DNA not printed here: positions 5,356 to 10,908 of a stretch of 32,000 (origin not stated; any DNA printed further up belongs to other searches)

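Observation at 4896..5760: An 84-aa acidic ORF (net charge about -13) is translationally coupled to the SAH: two mechanistically different candidate antidotes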

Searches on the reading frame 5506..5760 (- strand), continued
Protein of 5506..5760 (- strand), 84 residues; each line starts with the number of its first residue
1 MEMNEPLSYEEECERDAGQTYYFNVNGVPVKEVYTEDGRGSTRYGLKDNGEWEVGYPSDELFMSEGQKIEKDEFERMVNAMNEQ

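Call 51: search_solved_structures(query=A1, max_evalue=10, show_alignments=0)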
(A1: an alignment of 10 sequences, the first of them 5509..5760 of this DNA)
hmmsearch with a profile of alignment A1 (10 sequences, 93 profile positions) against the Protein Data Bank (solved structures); distinct sequences matched with E-value up to 10: 3.
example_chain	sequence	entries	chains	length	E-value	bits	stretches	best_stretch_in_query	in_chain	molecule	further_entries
4csd_A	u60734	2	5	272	0.07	16.3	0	41-67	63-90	FUCOSE-BINDING LECTIN PROTEIN | Fucose-binding lectin protein,Fucose-binding lectin protein,Fucose-binding lectin protein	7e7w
7e7n_A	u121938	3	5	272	0.074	16.2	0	41-67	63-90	Fucose-binding lectin protein,Fucose-binding lectin protein,Fucose-binding lectin protein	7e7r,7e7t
7e7u_A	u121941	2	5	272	0.16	15.2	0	41-67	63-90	Fucose-binding lectin protein,Fucose-binding lectin protein,Fucose-binding lectin protein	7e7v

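Call 62: search_protein_families(library=padloc, proteins=[window:5506-5760:-], max_evalue=0.1)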
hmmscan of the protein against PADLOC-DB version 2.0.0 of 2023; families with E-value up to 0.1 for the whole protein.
window:5506-5760:- (84 aa): 0 families

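Call 63: search_protein_families(library=phrogs, proteins=[window:5506-5760:-], max_evalue=0.1)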
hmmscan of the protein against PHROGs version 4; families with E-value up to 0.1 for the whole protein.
window:5506-5760:- (84 aa): 0 families

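Call 69: fold_search(model_id=the predicted structure, library=viral)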
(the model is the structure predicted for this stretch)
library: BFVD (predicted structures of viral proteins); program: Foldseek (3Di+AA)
matches with E <= 10: 728; with E <= 0.001: 0
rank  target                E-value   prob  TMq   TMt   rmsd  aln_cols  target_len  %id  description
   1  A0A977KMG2            8.8e-03  1.00  0.56  0.63   3.6        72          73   18  (no name in the UniProt tables at hand)
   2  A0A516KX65            4.4e-02  1.00  0.63  0.58   2.5        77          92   13  (no name in the UniProt tables at hand)
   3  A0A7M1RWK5            5.7e-02  0.93  0.42  0.28   4.0        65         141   17  Uncharacterized protein [uncultured phage cr10_1]
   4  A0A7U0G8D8            6.8e-02  0.99  0.48  0.55   3.0        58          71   12  (no name in the UniProt tables at hand)
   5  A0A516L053            1.2e-01  0.97  0.51  0.60   3.7        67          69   13  (no name in the UniProt tables at hand)
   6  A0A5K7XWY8            1.3e-01  0.85  0.45  0.39   6.9        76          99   17  Uncharacterized protein [Abalone asfa-like virus]
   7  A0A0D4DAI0            1.4e-01  0.90  0.48  0.22   5.6        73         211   18  Uncharacterized protein [Vibrio phage ValKK3]
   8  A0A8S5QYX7            1.4e-01  0.82  0.47  0.47  10.7        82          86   13  Uncharacterized protein [Siphoviridae sp. ctoiA13]
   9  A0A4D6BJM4            1.4e-01  0.57  0.33  0.38   7.6        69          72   16  (no name in the UniProt tables at hand)
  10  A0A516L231            1.6e-01  0.60  0.43  0.33   7.5        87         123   14  (no name in the UniProt tables at hand)
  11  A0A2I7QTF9            1.6e-01  0.54  0.38  0.30   5.1        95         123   10  (no name in the UniProt tables at hand)
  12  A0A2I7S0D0            2.1e-01  0.38  0.31  0.34   9.4        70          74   20  (no name in the UniProt tables at hand)
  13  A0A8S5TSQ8            2.2e-01  0.93  0.48  0.52   3.4        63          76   11  Uncharacterized protein [Siphoviridae sp. ct7OC5]
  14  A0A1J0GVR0            2.4e-01  0.80  0.42  0.13   4.6        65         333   12  Uncharacterized protein [Streptomyces phage BRock]
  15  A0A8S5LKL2            2.5e-01  0.23  0.33  0.29   7.3        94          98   13  Uncharacterized protein [Siphoviridae sp. ctvod4]
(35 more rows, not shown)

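Call 71: search_dna_similar(query=window:5509-5760:-, collection=phages, mode=protein, max_evalue=1, max_rows=15)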
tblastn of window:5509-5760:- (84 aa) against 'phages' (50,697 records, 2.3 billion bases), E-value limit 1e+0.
No match.

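Call 97: search_solved_structures(query=L007:9343-9951:+, max_evalue=0.001, show_alignments=0)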
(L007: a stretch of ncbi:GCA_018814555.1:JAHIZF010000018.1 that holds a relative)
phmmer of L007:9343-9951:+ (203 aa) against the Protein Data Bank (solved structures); distinct sequences matched with E-value up to 0.001: 22.
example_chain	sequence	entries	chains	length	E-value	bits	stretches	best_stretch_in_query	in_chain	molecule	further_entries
6s2v_A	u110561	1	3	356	9.4e-16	61.4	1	23-179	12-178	(P)ppGpp synthetase I, SpoT/RelA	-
6s2t_A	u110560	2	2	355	9.4e-16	61.4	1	23-179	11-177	(P)ppGpp synthetase I, SpoT/RelA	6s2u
7ohg_A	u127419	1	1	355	9.5e-16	61.4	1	23-179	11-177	Guanosine-3',5'-bis(Diphosphate) 3'-pyrophosphohydrolase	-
5xnx_A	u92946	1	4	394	5.9e-15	58.8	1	30-179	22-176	Bifunctional (p)ppGpp synthase/hydrolase RelA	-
8fr8_I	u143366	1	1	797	6.9e-15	58.6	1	30-179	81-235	GTP pyrophosphokinase RelA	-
7qps_A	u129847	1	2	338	8.8e-14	55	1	35-181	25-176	ACT domain protein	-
7qpr_A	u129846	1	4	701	3.4e-13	53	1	35-181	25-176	ACT domain protein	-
3nr1_A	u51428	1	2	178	8e-13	51.8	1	35-161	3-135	HD domain-containing protein 3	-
8acu_A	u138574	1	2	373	1.2e-12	51.2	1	36-179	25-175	GTP pyrophosphokinase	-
6yxa_A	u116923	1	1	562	3.7e-12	49.7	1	36-179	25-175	GTP pyrophosphokinase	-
5vxa_A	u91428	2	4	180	6.8e-12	48.8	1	35-161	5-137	Guanosine-3',5'-bis(diphosphate) 3'-pyrophosphohydrolase MESH1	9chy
1vj7_A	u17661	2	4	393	6.9e-12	48.8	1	31-179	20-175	Bifunctional RELA/SPOT | Bifunctional (p)ppGpp synthase/hydrolase RelA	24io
7oiw_A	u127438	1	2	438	9.9e-12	48.3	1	31-182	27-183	GTP pyrophosphokinase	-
3nqw_A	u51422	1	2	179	1.4e-10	44.5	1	37-156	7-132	CG11900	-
9s6k_B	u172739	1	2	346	1.8e-10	44.1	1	39-179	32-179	GTP pyrophosphokinase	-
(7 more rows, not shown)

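Call 108: search_protein_families(library=pfam, proteins=[L007:2839-3147:+, L003:1929-2258:+, L007:3151-7035:+], max_evalue=0.1)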
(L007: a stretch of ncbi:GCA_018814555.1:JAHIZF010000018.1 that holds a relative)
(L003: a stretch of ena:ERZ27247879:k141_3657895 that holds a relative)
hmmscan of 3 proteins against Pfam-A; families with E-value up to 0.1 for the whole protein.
L007:2839-3147:+ (102 aa): 5 families
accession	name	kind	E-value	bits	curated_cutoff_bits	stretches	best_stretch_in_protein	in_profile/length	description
PF02970.22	TBCA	-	0.0005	20.8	30.3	1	28-98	31-99/99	Tubulin binding cofactor A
PF11899.13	DUF3419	-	0.037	13.6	28.2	1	25-90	299-366/385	Protein of unknown function (DUF3419)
PF05478.16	Prominin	-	0.06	11.9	34.3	1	7-88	326-408/799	Prominin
PF10674.14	Ycf54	-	0.091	13.5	25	0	34-70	14-50/92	Ycf54 protein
PF05893.19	LuxC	-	0.097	12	21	0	12-70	32-86/401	Acyl-CoA reductase (LuxC)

L003:1929-2258:+ (110 aa): 0 families

L007:3151-7035:+ (1294 aa): 0 families

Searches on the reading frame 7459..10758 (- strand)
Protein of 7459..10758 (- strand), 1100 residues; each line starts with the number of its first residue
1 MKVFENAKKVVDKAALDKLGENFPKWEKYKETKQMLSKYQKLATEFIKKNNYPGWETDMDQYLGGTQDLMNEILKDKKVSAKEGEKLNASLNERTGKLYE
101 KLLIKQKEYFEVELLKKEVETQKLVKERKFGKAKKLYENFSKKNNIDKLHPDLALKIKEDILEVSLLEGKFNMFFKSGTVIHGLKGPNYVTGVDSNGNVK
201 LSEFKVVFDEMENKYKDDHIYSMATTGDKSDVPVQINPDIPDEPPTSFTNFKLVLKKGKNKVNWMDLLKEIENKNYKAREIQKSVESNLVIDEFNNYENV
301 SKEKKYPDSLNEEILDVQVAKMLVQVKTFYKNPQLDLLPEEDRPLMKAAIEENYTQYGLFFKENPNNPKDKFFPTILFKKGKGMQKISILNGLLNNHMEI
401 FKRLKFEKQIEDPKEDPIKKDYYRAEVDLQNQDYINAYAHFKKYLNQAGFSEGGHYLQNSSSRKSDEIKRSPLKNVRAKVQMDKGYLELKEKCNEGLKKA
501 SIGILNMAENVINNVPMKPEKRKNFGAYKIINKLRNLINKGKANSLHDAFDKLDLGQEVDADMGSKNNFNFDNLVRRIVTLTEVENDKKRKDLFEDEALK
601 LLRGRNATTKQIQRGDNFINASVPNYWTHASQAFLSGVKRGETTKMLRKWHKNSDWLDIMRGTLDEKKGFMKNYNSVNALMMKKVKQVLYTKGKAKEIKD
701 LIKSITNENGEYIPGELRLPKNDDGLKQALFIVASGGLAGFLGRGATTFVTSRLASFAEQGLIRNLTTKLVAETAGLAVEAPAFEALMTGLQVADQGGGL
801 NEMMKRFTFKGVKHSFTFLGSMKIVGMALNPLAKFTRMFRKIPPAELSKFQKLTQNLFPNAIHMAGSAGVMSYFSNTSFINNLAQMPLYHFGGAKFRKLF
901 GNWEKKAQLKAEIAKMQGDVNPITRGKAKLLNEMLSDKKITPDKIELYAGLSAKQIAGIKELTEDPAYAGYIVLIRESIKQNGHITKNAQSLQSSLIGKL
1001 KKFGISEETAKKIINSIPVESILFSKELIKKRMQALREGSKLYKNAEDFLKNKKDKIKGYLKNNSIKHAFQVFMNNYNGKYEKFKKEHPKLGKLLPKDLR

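Call 101: search_solved_structures(query=window:7459-10758:-, max_evalue=1, show_alignments=0)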
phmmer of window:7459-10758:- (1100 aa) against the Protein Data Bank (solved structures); distinct sequences matched with E-value up to 1: 0.
